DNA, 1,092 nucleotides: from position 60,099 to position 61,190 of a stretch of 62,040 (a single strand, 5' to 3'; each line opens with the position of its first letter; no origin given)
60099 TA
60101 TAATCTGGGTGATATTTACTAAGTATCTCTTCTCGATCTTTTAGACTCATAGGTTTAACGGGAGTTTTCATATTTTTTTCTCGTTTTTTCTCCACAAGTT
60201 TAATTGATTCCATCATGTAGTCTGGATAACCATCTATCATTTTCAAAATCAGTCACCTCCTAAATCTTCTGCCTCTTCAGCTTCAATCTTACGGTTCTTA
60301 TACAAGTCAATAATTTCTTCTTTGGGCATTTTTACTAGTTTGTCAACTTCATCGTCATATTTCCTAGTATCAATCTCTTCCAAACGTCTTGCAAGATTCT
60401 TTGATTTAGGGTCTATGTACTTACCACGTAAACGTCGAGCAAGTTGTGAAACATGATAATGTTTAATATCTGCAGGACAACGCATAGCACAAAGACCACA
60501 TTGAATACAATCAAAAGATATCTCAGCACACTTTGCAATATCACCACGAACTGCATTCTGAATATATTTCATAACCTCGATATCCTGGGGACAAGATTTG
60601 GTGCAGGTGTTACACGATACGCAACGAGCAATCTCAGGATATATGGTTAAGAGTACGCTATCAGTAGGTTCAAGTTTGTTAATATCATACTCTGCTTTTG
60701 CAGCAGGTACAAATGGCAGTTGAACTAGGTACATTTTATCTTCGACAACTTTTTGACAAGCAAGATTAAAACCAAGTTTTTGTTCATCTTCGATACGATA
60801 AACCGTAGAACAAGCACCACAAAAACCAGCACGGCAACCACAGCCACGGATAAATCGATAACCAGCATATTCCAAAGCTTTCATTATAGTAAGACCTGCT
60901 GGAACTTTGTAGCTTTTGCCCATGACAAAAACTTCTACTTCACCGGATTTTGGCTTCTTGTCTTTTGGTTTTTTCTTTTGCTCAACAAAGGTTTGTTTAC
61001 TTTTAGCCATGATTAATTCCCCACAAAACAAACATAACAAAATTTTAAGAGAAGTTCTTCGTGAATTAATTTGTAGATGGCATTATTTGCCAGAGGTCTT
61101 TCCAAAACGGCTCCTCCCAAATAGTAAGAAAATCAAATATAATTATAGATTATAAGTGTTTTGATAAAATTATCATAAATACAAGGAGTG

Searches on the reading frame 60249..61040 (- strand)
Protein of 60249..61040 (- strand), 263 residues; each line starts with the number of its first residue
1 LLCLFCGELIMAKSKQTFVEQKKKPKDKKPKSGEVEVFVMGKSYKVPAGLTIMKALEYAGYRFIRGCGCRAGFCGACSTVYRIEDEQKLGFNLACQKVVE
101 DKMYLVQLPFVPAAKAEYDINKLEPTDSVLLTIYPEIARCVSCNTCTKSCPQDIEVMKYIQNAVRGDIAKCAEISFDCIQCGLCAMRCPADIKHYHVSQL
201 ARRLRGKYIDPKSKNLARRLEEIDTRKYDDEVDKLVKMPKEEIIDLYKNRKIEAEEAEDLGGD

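Call 53: search_protein_families(library=ncbifam, proteins=[window:60249-61040:-], max_evalue=1e-10)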
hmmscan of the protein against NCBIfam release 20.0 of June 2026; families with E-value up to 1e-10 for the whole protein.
window:60249-61040:- (263 aa): 0 families

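Call 64: search_protein_families(library=pfam, proteins=[window:60249-61040:-], max_evalue=0.00001)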
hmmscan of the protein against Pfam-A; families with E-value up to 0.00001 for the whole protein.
window:60249-61040:- (263 aa): 5 families
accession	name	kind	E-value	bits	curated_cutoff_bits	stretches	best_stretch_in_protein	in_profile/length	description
PF13187.11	Fer4_9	-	6.3e-08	33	27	1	139-191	1-50/52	4Fe-4S dicluster domain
PF13237.11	Fer4_10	-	1.3e-06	28.7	25.5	0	138-189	7-53/53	4Fe-4S dicluster domain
PF12838.12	Fer4_7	-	1.4e-06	29.1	27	1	139-192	1-52/52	4Fe-4S dicluster domain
PF13534.11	Fer4_17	-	3.3e-06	28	22.2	0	157-192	26-60/61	4Fe-4S dicluster domain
PF13183.11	Fer4_8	-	4e-06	27.7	27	0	137-192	2-68/68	4Fe-4S dicluster domain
